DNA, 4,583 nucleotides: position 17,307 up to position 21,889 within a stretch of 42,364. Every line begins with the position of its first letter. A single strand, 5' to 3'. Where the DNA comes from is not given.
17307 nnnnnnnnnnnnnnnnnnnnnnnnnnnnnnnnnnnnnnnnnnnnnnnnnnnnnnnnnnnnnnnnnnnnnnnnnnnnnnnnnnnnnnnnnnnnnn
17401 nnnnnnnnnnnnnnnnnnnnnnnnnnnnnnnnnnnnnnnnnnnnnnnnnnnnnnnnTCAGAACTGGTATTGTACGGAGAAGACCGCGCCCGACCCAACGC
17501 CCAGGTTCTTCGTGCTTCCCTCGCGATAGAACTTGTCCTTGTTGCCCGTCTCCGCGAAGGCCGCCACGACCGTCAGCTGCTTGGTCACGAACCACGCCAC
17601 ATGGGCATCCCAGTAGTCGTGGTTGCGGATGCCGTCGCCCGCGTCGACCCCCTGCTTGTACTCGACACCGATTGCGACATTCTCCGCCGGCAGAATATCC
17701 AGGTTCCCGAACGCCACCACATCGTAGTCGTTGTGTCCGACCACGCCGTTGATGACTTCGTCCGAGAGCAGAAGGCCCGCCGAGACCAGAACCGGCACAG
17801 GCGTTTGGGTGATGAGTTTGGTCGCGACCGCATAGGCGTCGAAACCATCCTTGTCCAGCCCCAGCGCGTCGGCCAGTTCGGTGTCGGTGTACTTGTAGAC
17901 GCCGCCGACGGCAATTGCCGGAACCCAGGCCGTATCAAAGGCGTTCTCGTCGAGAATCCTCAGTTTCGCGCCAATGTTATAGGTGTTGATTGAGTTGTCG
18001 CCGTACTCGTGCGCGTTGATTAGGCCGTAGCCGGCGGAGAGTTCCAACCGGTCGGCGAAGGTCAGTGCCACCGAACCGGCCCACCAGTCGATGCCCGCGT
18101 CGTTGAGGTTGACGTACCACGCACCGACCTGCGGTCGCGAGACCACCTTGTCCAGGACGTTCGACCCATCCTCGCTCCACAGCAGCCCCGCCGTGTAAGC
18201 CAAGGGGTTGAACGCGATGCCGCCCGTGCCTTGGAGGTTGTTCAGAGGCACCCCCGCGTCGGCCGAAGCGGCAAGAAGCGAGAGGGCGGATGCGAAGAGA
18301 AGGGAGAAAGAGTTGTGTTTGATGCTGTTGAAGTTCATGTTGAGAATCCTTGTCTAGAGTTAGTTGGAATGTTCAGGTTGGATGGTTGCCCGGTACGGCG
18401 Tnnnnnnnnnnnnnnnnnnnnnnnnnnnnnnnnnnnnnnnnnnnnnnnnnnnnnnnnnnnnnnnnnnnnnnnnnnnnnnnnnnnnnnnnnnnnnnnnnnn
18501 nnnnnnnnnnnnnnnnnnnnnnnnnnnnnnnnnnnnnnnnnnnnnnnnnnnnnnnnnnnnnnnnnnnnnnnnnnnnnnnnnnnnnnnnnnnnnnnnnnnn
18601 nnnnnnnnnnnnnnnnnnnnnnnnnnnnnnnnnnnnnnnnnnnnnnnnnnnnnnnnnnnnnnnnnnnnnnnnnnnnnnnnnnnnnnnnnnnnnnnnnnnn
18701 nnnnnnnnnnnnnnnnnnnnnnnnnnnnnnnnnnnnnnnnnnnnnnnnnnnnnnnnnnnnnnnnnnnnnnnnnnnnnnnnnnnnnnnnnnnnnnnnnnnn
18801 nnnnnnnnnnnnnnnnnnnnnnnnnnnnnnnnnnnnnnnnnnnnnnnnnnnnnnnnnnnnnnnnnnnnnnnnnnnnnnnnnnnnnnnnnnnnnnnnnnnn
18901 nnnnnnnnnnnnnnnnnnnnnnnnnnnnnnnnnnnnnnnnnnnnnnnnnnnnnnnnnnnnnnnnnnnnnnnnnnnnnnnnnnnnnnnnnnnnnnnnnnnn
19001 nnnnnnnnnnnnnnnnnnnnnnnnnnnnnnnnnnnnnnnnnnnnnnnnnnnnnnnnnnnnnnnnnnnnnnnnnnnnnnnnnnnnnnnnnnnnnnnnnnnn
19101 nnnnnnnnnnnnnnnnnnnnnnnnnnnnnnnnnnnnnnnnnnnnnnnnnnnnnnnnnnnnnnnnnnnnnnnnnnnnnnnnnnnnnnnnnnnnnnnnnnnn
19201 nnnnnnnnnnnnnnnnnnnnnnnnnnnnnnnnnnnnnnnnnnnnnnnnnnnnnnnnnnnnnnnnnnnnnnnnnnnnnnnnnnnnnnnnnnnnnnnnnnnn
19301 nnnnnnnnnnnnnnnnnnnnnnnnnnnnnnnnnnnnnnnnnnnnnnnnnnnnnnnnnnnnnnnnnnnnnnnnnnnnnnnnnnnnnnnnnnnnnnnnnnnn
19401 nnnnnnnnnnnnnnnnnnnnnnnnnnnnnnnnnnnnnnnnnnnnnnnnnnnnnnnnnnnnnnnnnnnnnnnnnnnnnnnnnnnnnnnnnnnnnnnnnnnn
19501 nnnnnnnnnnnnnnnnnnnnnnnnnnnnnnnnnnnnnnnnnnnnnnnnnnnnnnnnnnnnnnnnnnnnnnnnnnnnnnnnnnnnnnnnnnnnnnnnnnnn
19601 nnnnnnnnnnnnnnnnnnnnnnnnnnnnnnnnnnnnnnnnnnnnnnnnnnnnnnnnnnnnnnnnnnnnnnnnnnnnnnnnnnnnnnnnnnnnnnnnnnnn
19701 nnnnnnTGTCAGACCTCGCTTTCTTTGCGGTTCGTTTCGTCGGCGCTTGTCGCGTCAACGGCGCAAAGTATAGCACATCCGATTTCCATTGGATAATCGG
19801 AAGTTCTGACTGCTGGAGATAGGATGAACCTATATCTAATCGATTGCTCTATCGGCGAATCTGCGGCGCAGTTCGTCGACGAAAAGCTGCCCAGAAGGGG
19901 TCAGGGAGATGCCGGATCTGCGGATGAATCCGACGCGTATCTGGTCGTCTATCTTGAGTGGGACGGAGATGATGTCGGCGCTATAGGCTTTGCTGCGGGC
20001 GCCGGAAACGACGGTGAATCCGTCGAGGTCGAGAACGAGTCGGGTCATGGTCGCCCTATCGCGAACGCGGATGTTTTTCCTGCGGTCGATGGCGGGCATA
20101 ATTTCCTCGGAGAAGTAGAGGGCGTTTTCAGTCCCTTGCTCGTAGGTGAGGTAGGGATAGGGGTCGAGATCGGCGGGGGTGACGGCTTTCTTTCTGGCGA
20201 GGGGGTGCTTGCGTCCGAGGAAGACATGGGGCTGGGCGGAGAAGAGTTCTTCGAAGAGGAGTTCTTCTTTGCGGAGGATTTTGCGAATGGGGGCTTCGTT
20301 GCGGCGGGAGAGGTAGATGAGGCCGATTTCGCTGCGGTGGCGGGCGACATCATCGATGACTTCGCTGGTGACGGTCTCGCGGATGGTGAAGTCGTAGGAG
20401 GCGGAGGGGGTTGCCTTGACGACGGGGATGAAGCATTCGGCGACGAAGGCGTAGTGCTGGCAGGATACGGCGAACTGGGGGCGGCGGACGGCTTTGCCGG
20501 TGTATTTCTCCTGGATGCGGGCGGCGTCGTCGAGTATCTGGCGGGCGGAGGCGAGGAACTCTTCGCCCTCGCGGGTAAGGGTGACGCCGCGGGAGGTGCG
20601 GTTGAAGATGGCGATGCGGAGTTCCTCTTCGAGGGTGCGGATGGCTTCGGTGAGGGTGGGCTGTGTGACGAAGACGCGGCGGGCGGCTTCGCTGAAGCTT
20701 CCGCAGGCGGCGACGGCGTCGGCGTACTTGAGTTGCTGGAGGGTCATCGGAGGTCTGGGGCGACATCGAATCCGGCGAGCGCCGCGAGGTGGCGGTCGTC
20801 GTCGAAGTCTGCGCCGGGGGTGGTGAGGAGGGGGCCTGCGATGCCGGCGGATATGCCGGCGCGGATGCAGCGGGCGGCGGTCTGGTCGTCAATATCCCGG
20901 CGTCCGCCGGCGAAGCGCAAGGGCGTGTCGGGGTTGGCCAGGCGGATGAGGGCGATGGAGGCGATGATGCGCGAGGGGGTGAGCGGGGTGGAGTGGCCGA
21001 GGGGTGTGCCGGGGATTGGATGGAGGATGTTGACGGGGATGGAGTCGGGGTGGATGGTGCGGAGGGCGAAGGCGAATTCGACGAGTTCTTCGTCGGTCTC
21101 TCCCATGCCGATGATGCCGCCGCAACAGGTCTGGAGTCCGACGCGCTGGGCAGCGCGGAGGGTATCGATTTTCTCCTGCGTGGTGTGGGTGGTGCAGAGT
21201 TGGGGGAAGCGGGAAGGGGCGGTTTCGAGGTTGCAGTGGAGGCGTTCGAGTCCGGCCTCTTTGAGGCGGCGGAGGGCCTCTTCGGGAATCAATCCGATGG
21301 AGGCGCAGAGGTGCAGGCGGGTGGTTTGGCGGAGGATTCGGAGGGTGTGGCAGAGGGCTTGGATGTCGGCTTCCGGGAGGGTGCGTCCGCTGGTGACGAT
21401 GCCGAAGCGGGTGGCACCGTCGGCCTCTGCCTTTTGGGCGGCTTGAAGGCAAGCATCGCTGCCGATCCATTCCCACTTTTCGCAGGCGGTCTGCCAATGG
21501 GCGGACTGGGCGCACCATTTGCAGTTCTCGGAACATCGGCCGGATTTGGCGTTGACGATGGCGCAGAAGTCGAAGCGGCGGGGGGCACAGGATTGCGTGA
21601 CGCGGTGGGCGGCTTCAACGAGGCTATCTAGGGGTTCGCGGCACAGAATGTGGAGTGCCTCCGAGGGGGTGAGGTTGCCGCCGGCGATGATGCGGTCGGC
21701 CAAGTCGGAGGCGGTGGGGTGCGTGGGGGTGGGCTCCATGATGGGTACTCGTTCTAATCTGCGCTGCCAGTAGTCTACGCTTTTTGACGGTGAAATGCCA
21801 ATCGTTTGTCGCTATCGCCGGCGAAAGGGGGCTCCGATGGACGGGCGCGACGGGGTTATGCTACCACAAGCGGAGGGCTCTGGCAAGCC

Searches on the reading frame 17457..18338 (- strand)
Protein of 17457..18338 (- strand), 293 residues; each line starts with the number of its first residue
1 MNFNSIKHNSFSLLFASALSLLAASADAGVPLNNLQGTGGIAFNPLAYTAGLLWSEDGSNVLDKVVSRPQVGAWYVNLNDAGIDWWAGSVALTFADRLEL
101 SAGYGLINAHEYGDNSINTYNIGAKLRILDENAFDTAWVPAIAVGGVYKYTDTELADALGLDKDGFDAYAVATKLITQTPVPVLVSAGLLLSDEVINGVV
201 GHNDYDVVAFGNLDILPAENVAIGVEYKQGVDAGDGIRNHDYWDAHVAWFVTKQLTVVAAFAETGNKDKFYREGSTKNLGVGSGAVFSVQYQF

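Call 11: search_protein_families(library=pfam, proteins=[window:17457-18338:-], max_evalue=0.001)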
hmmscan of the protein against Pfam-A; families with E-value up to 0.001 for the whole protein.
window:17457-18338:- (293 aa): 1 family
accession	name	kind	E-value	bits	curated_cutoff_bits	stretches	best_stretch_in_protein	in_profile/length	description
PF11231.14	DUF3034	-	2.9e-23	83.1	25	1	34-266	6-240/255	Protein of unknown function (DUF3034)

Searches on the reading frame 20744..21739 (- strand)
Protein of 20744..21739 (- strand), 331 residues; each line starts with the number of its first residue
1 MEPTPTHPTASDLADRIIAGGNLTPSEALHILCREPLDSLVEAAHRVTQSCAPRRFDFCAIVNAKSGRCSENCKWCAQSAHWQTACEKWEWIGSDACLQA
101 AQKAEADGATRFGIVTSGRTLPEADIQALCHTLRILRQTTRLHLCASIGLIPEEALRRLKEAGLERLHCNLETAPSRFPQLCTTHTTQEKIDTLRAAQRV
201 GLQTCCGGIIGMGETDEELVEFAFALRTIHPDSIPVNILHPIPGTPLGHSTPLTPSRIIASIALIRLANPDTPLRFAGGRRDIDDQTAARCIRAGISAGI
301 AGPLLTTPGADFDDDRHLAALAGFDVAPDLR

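Call 11: search_protein_families(library=pfam, proteins=[window:20744-21739:-], max_evalue=0.001)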
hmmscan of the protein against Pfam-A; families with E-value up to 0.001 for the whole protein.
window:20744-21739:- (331 aa): 2 families
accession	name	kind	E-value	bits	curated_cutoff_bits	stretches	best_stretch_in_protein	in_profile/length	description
PF04055.27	Radical_SAM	-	5.5e-22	79.1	29.5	1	67-223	5-163/166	Radical SAM superfamily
PF06968.18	BATS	-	4.1e-19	69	22.2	1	235-324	1-87/88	Biotin and Thiamin Synthesis associated domain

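Call 52: find_related_loci(query=window:20744-21739:-, collection=genome_contigs, flank=10000)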
Query window:20744-21739:- (331 aa) in genome_contigs; peptide patterns used: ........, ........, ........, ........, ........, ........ (x = any residue, [..] = any of these).
522 stretches matched a pattern; 188 encode a relative of the query (tblastn E <= 1e-3); the best 80 are kept; 80 distinct loci.
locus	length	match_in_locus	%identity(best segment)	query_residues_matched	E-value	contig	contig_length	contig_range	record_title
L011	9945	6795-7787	93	1-331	0e+0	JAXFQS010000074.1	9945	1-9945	MAG: Kiritimatiellia bacterium isolate SUG3732 k141_2745994, whole genome shotgun sequence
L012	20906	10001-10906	65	26-327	7e-135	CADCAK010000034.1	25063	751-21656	uncultured bacterium isolate RUG14463 genome assembly, contig: RUG14463_asm_34, whole genome shotgun sequence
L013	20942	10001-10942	61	15-327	2e-132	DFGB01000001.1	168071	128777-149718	MAG TPA_asm: Verrucomicrobia bacterium UBA3761 UBA3761_contig_2208, whole genome shotgun sequence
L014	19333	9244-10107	67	44-331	4e-132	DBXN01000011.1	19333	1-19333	MAG TPA_asm: Verrucomicrobia bacterium UBA1211 UBA1211_contig_179531, whole genome shotgun sequence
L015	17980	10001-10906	64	26-327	4e-132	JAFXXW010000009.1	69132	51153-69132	MAG: Kiritimatiellae bacterium isolate RGIG6845 Sheep_Rumen-4__c430268, whole genome shotgun sequence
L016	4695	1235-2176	61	15-327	2e-133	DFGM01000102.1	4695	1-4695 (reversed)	MAG TPA_asm: Verrucomicrobia bacterium UBA3750 UBA3750_contig_31801, whole genome shotgun sequence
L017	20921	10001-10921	63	22-327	3e-127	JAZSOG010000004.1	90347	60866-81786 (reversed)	MAG: Kiritimatiellia bacterium isolate T1900044549_TS20190015.MAGScoT_cleanbin_000036 SGB_192_k141_3960777, whole genome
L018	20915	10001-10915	65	27-330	4e-127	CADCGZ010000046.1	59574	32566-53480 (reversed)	uncultured bacterium isolate RUG14632 genome assembly, contig: RUG14632_asm_46, whole genome shotgun sequence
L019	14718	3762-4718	59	12-330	1e-126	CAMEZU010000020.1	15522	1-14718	MAG: uncultured Verrucomicrobia bacterium isolate SRR11489758_bin.5_metaWRAP_v1.3_MAG genome assembly, contig: ERZ114667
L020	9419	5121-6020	65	27-326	2e-125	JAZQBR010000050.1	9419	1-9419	MAG: Kiritimatiellia bacterium isolate T1900044640_TS20190106.MAGScoT_cleanbin_000021 SGB_1239_k141_1609835, whole genom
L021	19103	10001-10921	63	22-327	6e-125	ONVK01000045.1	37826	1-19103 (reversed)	uncultured Lentisphaerae bacterium isolate RUG673 genome assembly, contig: scaffold_1840, whole genome shotgun sequence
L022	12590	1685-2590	64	27-327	2e-124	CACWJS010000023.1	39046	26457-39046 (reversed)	uncultured bacterium isolate RUG10640 genome assembly, contig: RUG10640_asm_23, whole genome shotgun sequence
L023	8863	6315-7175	63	45-331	2e-124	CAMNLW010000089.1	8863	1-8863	MAG: uncultured Verrucomicrobia bacterium isolate SRR873596_bin.102_metaWRAP_v1.3_MAG genome assembly, contig: NODE.1998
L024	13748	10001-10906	64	27-327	5e-124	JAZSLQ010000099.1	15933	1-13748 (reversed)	MAG: Kiritimatiellia bacterium isolate T1900044557_TS20190023.MAGScoT_cleanbin_000052 SGB_318_k141_2163475, whole genome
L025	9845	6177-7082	64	27-327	2e-123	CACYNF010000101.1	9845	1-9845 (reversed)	uncultured bacterium isolate RUG12088 genome assembly, contig: RUG12088_asm_101, whole genome shotgun sequence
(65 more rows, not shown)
